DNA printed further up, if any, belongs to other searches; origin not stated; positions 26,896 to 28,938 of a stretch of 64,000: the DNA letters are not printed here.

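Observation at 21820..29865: Seven-gene translationally coupled envelope operon with no confident functional assignment: best candidate for an undescribed system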

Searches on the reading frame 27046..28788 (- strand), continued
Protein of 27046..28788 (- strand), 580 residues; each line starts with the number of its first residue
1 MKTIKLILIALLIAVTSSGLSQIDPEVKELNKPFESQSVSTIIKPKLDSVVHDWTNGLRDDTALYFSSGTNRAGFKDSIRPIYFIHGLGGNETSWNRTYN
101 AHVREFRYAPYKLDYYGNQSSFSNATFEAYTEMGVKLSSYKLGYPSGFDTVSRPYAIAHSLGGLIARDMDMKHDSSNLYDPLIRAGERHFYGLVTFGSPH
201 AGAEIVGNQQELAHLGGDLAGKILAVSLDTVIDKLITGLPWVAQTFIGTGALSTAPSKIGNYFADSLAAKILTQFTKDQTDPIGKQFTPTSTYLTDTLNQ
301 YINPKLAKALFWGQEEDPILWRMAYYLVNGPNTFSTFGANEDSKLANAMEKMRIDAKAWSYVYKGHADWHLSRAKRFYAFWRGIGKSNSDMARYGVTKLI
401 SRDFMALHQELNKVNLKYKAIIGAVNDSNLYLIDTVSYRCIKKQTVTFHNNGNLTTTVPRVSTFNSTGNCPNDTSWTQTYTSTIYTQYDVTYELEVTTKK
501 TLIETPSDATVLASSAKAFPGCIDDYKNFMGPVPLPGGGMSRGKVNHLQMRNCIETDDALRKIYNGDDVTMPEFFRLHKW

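Call 23: search_solved_structures(query=A1, max_evalue=1, show_alignments=2)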
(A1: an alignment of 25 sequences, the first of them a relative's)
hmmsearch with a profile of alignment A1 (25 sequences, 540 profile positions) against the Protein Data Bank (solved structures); distinct sequences matched with E-value up to 1: 20.
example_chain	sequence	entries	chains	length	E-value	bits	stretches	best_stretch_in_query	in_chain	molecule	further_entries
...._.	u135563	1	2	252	0.00075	21.7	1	72-201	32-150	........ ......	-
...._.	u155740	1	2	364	0.0034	19.5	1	150-229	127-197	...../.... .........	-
1qge_D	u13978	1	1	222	0.0035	19.5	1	149-219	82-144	PROTEIN (TRIACYLGLYCEROL HYDROLASE)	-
1tah_B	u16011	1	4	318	0.0072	18.5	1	150-218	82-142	LIPASE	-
1cvl_A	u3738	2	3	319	0.0073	18.4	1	150-218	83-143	TRIACYLGLYCEROL HYDROLASE | Lipase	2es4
4rot_A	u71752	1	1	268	0.0074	18.4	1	61-94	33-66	Esterase A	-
6wpx_A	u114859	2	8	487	0.013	17.6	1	74-196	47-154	BlEst2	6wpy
1hqd_A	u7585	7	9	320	0.059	15.4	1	150-210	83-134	LIPASE | TRIACYL-GLYCEROL-HYDROLASE | TRIACYL-GLYCEROL HYDROLASE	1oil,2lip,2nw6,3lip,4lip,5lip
1ys1_X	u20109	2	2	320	0.059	15.4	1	150-210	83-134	Lipase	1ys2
7cof_A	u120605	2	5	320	0.079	15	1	150-205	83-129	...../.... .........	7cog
5syn_A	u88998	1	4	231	0.13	14.3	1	64-94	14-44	Acyl-protein thioesterase 2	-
10xn_A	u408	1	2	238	0.14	14.2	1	76-102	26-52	Triacylglycerol lipase related protein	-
6avy_A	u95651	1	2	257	0.18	13.8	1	71-92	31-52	Acyl-protein thioesterase 2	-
3ds8_A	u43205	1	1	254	0.23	13.5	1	76-110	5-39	Lin2722 protein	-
6bje_A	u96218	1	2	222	0.24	13.4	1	68-94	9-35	Acyl-protein thioesterase 2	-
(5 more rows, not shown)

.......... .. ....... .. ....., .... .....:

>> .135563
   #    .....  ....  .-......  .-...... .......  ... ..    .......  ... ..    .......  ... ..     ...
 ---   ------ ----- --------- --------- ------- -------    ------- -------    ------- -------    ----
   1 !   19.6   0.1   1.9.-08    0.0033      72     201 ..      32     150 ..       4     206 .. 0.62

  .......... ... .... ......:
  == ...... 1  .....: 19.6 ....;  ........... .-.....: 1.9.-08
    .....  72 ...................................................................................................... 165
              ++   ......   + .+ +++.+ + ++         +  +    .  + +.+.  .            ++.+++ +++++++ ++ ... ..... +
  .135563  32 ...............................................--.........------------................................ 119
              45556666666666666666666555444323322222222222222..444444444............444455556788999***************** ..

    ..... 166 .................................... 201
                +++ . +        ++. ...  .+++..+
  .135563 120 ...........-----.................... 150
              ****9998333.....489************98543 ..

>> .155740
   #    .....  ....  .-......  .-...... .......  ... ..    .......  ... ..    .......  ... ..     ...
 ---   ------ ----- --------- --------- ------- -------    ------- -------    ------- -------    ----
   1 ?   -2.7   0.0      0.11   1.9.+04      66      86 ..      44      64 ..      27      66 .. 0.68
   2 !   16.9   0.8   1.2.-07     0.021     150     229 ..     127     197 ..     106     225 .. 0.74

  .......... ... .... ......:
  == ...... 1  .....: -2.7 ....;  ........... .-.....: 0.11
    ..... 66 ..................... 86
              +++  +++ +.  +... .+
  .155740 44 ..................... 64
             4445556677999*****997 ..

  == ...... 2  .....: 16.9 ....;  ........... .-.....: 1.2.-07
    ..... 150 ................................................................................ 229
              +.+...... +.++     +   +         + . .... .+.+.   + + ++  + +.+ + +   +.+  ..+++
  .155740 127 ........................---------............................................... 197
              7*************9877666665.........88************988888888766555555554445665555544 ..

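Call 31: predict_structure(alignment_id=A1)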
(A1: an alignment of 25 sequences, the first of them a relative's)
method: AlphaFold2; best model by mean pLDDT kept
length: 580 residues; sequences in the alignment: 25
mean_pLDDT: 78.4   pTM: 0.72
mean pLDDT of the five models: 78.4, 76.2, 74.3, 73.6, 73.2
residues with pLDDT >= 90: 198; 70-90: 238; 50-70: 85; < 50: 59
segments of 3 or more residues with pLDDT < 50: 19-71, 277-280
pLDDT, mean of each block of 10 residues (from residue 1): 63 60 38 32 30 33 31 62 82 85 90 74 84 90 66 88 89 68 74 85 78 87 86 77 64 74 76 53 69 82 86 93 88 91 91 95 93 80 65 87 94 92 80 76 94 88 87 94 93 87 87 88 92 91 89 94 92 89
secondary structure, 60 per line:
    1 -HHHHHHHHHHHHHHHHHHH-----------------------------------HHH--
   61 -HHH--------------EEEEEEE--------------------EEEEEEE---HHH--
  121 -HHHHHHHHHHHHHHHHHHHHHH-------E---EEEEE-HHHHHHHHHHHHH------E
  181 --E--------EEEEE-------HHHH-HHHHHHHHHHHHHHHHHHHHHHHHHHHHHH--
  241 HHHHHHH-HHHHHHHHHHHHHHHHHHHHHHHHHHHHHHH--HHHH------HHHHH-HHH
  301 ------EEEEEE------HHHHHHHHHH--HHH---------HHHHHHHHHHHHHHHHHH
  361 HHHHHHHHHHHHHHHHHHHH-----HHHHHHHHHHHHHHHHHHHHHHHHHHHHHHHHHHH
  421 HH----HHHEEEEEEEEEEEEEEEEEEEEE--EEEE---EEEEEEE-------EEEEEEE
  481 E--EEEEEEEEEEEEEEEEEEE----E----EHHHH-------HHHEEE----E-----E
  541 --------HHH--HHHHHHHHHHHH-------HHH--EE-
elements in order: H2-20 E79-85 E106-112 H122-143 E155-159 H161-173 E192-196 H204-207 H209-238 H241-247 H249-279 H282-285 H292-296 E307-312 H319-328 H343-380 H386-422 E430-450 E453-456 E460-466 E474-481 E484-502 H513-516 E527-529 H554-565

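Call 35: fold_search(model_id=the predicted structure, library=pdb)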
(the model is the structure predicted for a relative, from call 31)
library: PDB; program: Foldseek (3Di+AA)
matches with E <= 10: 581; with E <= 0.001: 0
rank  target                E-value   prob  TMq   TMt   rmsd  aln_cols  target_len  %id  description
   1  5nfq                  4.3e-03  0.97  0.17  0.29  15.5       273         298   14  Novel epoxide hydrolases belonging to the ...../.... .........s superfamily in metagenomes from hot environments (released 2018-05-16)
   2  3cxu_B                5.0e-03  0.98  0.17  0.28  16.3       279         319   15  Structure of a Y149F mutant of epoxide hydrolase from Solanum tuberosum (released 2008-07-08)
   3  6zth_C                7.7e-03  1.00  0.22  0.26  10.0       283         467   12  Phospholipase PlaB from Legionella pneumophila (released 2021-06-02)
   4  4uhh                  8.4e-03  1.00  0.20  0.38  15.2       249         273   12  Structural studies of a thermophilic esterase from Thermogutta terrifontis (cacodylate complex) (released 2015-06-10)
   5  5xmd_A                9.3e-03  0.97  0.19  0.31  12.6       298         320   11  Crystal structure of epoxide hydrolase VrEH1 from Vigna radiata (released 2018-05-16)
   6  4ufo_B                9.3e-03  0.95  0.17  0.28  15.9       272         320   15  Laboratory evolved variant R-C1B1D33E6 of potato epoxide hydrolase StEH1 (released 2016-04-13)
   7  6fzd                  1.1e-02  0.99  0.22  0.31  13.1       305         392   16  Crystal Structure of lipase from Geobacillus stearothermophilus T6 variant L184F/A187F/L360F (released 2018-10-17)
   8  1wom_A                1.1e-02  0.99  0.20  0.38  14.2       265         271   14  Crystal structure of RsbQ (released 2005-02-01)
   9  6s3g                  1.1e-02  0.99  0.15  0.22  10.2       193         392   16  Crystal Structure of lipase from Geobacillus stearothermophilus T6 variant A187C/F291C (released 2019-10-09)
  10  3c5v                  1.2e-02  0.98  0.18  0.33  15.1       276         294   12  PP2A-specific methylesterase apo form (PME) (released 2008-04-15)
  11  4uhb_B                1.6e-02  0.94  0.18  0.30  15.3       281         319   13  Laboratory evolved variant R-C1 of potato epoxide hydrolase StEH1 (released 2016-04-13)
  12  5ah0_A                1.7e-02  0.99  0.17  0.25   9.9       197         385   13  STRUCTURE OF LIPASE 1 FROM PELOSINUS FERMENTANS (released 2015-11-04)
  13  2y6u                  1.8e-02  0.99  0.13  0.19   6.5       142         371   18  Peroxisomal alpha-beta-hydrolase Lpx1 (Yor084w) from Saccharomyces cerevisiae (crystal form II) (released 2011-07-13)
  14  6fw5_D                2.2e-02  0.98  0.17  0.39  12.6       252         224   16  TesA a major thioesterase from Mycobacterium tuberculosis (released 2018-10-24)
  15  7eba_A                2.8e-02  0.92  0.19  0.33  15.8       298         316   10  Co-crystal of kurarinone with sEH (released 2022-03-09)
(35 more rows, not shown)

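Call 36: search_protein_families(library=pfam, proteins=[L009:8901-9974:+, L010:8736-9566:+, L011:8805-9908:+, L012:4359-5522:+, L010:7459-8412:-, L011:7651-8679:-, L011:15121-15621:+, L011:15801-16754:+, L009:13082-14854:-], max_evalue=1)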
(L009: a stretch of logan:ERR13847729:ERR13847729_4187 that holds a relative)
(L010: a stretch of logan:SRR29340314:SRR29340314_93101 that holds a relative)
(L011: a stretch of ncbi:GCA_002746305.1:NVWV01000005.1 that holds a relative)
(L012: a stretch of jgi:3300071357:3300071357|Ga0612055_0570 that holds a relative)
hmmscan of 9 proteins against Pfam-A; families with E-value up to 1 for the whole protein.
L009:8901-9974:+ (357 aa): 0 families

L010:8736-9566:+ (276 aa): 2 families
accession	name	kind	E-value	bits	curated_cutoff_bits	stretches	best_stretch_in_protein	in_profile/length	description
PF16689.10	APC_N_CC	-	0.088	13.5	27.4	1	108-127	14-33/52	Coiled-coil N-terminus of APC, dimerisation domain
PF18962.6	Por_Secre_tail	-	0.18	12.6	27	1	214-270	10-69/75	Secretion system C-terminal sorting domain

L011:8805-9908:+ (367 aa): 1 family
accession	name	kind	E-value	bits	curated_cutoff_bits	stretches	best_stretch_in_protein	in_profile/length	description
PF18962.6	Por_Secre_tail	-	4.3e-05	24.2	27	1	292-351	7-68/75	Secretion system C-terminal sorting domain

L012:4359-5522:+ (387 aa): 3 families
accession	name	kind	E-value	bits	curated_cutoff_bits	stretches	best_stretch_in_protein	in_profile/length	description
PF18962.6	Por_Secre_tail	-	0.001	19.7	27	1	314-372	8-68/75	Secretion system C-terminal sorting domain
PF25416.1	GRHL1_C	-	0.018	15.3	27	0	156-187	5-36/90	GRHL1-like, C-terminal domain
PF02294.24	7kD_DNA_binding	-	0.062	13.8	25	1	203-216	26-39/58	7kD DNA-binding domain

L010:7459-8412:- (317 aa): 5 families
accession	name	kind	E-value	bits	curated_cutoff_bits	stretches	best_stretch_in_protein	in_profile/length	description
PF08667.16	BetR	-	4.1e-07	30.6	21.6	1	5-69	5-69/148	BetR domain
PF01381.28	HTH_3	-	0.039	14.4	23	1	26-68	13-55/55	Helix-turn-helix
PF24617.1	POF1B_HlH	-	0.075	13.9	27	1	146-203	22-79/84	POF1B helix-loop-helix domain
PF21184.3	HAT1_C_fung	-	0.16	12.4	22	1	300-316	33-49/55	Fungal HAT1, C-terminal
PF16808.10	PKcGMP_CC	-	0.73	9.9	35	1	7-20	20-33/35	Coiled-coil N-terminus of cGMP-dependent protein kinase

L011:7651-8679:- (342 aa): 2 families
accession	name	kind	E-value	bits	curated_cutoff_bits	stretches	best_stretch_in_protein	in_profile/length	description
PF01381.28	HTH_3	-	0.00046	20.6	23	1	37-77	15-55/55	Helix-turn-helix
PF08667.16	BetR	-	0.0021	18.6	21.6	1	29-83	20-74/148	BetR domain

L011:15121-15621:+ (166 aa): 1 family
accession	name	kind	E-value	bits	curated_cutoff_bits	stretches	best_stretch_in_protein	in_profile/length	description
PF19744.4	DUF6232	-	0.16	12.9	27.4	1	62-136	4-72/117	Family of unknown function (DUF6232)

L011:15801-16754:+ (317 aa): 3 families
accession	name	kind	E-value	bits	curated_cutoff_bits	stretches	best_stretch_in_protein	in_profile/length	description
PF13505.12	OMP_b-brl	-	0.00027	21.6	28.7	1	162-300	23-150/175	Outer membrane protein beta-barrel domain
PF13557.12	Phenol_MetA_deg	-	0.096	13.2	22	1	192-259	165-231/242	Putative MetA-pathway of phenol degradation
PF10051.14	DUF2286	-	0.17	12.1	24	1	63-124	51-111/138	Uncharacterized protein conserved in archaea (DUF2286)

L009:13082-14854:- (590 aa): 3 families
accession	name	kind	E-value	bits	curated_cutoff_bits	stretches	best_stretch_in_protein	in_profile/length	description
PF18962.6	Por_Secre_tail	-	7.1e-08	33.1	27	1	519-589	1-75/75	Secretion system C-terminal sorting domain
PF07481.16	DUF1521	-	0.039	14.4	23.6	1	49-101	47-100/169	Domain of Unknown Function (DUF1521)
PF18009.6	Fer4_23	-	0.13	13.2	27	0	285-309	57-81/82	4Fe-4S iron-sulfur cluster binding domain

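Call 37: search_protein_families(library=ncbifam, proteins=[L009:8901-9974:+, L010:8736-9566:+, L011:8805-9908:+, L012:4359-5522:+], max_evalue=1)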
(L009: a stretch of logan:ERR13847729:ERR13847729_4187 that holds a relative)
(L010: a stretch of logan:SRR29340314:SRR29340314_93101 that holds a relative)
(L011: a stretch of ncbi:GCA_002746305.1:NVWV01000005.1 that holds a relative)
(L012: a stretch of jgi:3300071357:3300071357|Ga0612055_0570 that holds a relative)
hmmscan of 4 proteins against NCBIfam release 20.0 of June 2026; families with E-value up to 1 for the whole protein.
L009:8901-9974:+ (357 aa): 0 families

L010:8736-9566:+ (276 aa): 1 family
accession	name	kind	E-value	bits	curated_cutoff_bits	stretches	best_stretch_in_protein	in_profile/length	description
TIGR04183.1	Por_Secre_tail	domain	0.0002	21.3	23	1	218-272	13-67/72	T9SS type A sorting domain-containing protein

L011:8805-9908:+ (367 aa): 5 families
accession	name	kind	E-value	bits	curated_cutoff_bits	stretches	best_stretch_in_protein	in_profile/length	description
TIGR04183.1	Por_Secre_tail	domain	1.1e-06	28.5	23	1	303-360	17-71/72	T9SS type A sorting domain-containing protein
NF038113.1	T9SSA_dep_M36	equivalog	0.00066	17.9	885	1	285-351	794-861/869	T9SS-dependent M36 family metallopeptidase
NF033708.1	T9SS_Cterm_ChiA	domain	0.0017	18.2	40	1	308-352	3-48/55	T9SS sorting signal type C domain-containing protein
NF011599.0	PRK15025.1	equivalog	0.03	13.5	356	1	150-220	266-335/349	ureidoglycolate dehydrogenase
NF050114.1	Rv3212_fam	equivalog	0.15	11.2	150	1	173-247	244-318/393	Rv3212 family protein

L012:4359-5522:+ (387 aa): 8 families
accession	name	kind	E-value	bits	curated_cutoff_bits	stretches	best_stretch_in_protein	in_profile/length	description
TIGR04183.1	Por_Secre_tail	domain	2.7e-07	30.4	23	1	324-381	17-71/72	T9SS type A sorting domain-containing protein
NF038113.1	T9SSA_dep_M36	equivalog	0.0027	15.9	885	1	299-371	787-860/869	T9SS-dependent M36 family metallopeptidase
NF033708.1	T9SS_Cterm_ChiA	domain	0.003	17.4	40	1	329-373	3-48/55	T9SS sorting signal type C domain-containing protein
NF052644.1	T9SS_DNase_Rie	equivalog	0.0049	16.3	260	1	324-381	196-250/251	T9SS-dependent surface endonuclease, AS87_RS02955 family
NF002052.0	PRK00886.1-1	equivalog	0.019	14.6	440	1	295-352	53-110/239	2-phosphosulfolactate phosphatase family protein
NF045555.1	Sul7d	equivalog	0.04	13.9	100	1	203-216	28-41/61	Sul7d family chromatin protein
NF002055.0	PRK00886.1-4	equivalog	0.066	12.8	345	1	293-354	51-112/236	2-phosphosulfolactate phosphatase family protein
NF002057.0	PRK00886.1-6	equivalog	0.071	12.4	235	1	305-349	55-99/228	2-phosphosulfolactate phosphatase family protein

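Call 41: find_related_loci(query=A1, collection=genome_contigs, flank=10000)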
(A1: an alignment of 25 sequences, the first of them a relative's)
Query A1 (580 aa) in genome_contigs; peptide patterns used: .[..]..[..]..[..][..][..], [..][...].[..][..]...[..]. (x = any residue, [..] = any of these).
600 stretches matched a pattern (row limit reached: there are more); 63 encode a relative of the query (tblastn E <= 1e-3); 63 distinct loci.
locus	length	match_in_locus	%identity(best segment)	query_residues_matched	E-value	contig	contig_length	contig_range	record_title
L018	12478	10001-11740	67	1-580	0e+0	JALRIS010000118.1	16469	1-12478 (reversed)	MAG: Flavobacteriales bacterium isolate QJ.25 QJ_794709, whole genome shotgun sequence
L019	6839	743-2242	35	60-579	3e-79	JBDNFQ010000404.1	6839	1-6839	MAG: Bacteroidia bacterium isolate concoct.142.ELB k141_1523884, whole genome shotgun sequence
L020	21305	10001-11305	27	45-567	2e-35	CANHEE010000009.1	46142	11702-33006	MAG: Lewinellaceae bacterium isolate RE-16jun15-206 genome assembly, contig: RE-16jun15-C230, whole genome shotgun seque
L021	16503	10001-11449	28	1-566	3e-33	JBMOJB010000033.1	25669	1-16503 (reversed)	MAG: Saprospiraceae bacterium isolate Deming_bin.507 contig4461, whole genome shotgun sequence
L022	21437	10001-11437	27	82-576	4e-31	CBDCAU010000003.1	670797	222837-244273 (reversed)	MAG: Owenweeksia sp. isolate b817042d-8bd2-45a4-8a9c-81c65b92667f genome assembly, contig: contig_3, whole genome shotgu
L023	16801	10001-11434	26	61-579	6e-27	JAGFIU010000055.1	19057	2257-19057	MAG: Bacteroidetes bacterium isolate mag.5 k127_3102774, whole genome shotgun sequence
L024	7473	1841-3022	27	124-567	6e-26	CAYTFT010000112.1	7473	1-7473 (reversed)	MAG TPA_asm: uncultured Chitinophagales bacterium isolate SRP173033_co3_137 genome assembly, contig: NODE_14251_length_7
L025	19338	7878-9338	25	19-567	7e-26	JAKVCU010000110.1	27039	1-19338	MAG: Saprospiraceae bacterium isolate ALOHA_ZT_62 ZT-Saprospiraceae-3_110, whole genome shotgun sequence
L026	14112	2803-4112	26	59-567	9e-25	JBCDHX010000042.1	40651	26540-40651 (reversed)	MAG: Bacteroidota bacterium isolate P01_H01_bin.166 k141_2134095_length_40651_cov_14.9954, whole genome shotgun sequence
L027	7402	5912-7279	24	80-567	7e-24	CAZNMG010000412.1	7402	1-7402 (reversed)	MAG TPA_asm: uncultured Owenweeksia sp. isolate binchicken_co31_440 genome assembly, contig: k141_5425059, whole genome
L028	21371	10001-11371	25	80-579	7e-24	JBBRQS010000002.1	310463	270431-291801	MAG: Chitinophagales bacterium isolate metawrap_la1_62 W_la1_62_k141_557760L_310463_cov_23.8640, whole genome shotgun se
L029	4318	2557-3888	27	80-566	1e-23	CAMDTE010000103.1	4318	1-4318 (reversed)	MAG: Owenweeksia hongkongensis DSM 17368 isolate ZH-03apr19-245 genome assembly, contig: ZH-03apr19-C51496, whole genome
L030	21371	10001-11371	25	82-577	1e-22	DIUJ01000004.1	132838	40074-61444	MAG TPA_asm: Bacteroidetes bacterium UBA6161 UBA6161_contig_35665, whole genome shotgun sequence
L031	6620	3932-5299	26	78-566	5e-22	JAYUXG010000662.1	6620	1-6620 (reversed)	MAG: Saprospirales bacterium isolate GL132_UP_concoct_175 GL132_UP_concoct_175_661, whole genome shotgun sequence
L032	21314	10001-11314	26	80-566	7e-22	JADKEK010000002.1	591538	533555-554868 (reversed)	MAG: Bacteroidetes bacterium isolate Rand_18-Q3-R56-63_BAT3C.178 tig00000550-10-5906690, whole genome shotgun sequence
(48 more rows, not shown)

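Call 78: find_encoding_contigs(protein=P0003, flank=10000, max_places=2)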
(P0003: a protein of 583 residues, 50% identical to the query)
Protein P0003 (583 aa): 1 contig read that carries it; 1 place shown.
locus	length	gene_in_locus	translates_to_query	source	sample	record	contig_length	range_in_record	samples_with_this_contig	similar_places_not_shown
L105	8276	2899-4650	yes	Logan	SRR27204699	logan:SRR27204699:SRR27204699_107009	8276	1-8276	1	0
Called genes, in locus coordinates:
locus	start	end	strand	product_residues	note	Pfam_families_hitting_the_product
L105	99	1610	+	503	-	-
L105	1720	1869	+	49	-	-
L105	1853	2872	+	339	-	-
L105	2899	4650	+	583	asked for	-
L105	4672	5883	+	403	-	PF13360:PQQ_2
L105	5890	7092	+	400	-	PF13360:PQQ_2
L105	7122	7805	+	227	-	PF13568:OMP_b-brl_2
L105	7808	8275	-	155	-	?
